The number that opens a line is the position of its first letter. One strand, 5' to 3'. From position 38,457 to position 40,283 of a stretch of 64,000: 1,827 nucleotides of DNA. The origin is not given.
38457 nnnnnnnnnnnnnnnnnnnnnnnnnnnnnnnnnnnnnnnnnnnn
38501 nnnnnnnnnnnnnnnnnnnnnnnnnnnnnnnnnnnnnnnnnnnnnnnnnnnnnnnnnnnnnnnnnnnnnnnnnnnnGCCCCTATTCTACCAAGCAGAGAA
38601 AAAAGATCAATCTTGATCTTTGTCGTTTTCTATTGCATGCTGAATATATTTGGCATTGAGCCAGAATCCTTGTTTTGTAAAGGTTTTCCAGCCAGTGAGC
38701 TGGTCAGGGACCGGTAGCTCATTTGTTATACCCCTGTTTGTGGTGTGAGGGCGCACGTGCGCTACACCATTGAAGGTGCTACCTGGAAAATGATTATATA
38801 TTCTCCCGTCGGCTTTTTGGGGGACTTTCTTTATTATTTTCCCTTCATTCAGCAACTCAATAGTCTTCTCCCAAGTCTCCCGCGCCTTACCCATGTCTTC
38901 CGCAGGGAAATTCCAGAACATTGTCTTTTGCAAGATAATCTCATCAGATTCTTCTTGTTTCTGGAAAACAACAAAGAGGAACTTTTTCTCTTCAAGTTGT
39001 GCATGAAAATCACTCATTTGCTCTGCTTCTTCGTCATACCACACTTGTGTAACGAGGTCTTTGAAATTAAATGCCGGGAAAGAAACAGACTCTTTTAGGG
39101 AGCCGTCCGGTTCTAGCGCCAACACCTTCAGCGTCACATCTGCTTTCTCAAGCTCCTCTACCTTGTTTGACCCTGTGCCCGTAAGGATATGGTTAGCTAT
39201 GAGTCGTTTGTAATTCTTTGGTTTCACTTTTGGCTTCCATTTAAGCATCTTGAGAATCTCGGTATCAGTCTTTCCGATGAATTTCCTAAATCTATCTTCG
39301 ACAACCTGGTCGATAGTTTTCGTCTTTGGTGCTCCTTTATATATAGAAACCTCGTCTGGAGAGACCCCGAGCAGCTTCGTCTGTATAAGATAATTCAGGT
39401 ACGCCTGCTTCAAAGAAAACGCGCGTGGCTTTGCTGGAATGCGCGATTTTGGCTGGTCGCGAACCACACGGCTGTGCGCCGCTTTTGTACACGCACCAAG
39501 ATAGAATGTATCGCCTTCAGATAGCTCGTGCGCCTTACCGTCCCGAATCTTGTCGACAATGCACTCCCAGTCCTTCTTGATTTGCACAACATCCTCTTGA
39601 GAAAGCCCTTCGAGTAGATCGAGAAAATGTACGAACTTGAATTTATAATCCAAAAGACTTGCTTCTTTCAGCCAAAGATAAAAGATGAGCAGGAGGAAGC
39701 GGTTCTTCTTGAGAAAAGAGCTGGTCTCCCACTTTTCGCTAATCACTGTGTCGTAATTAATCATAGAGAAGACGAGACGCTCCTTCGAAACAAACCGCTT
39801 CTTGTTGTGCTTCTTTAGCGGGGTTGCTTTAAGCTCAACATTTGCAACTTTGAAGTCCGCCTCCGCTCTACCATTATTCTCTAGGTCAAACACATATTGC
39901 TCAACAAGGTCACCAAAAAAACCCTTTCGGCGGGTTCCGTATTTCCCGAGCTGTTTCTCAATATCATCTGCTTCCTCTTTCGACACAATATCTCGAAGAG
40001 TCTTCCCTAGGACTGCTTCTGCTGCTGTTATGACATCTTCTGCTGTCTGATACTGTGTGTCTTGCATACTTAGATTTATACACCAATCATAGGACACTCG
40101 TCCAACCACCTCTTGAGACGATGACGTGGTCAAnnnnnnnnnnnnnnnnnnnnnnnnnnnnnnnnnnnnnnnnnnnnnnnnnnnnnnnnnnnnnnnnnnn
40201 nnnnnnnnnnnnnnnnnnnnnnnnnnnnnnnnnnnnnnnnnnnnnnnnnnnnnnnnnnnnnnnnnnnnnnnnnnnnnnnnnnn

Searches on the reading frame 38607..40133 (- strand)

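Call 37: search_protein_families(library=pfam, proteins=[window:38607-40133:-], max_evalue=0.001)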
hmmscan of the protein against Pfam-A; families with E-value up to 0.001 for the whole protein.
window:38607-40133:- (508 aa): 1 family
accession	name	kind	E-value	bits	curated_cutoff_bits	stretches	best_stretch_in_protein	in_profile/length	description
PF02976.21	MutH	-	2.6e-25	88.7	23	1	82-188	1-103/103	DNA mismatch repair enzyme MutH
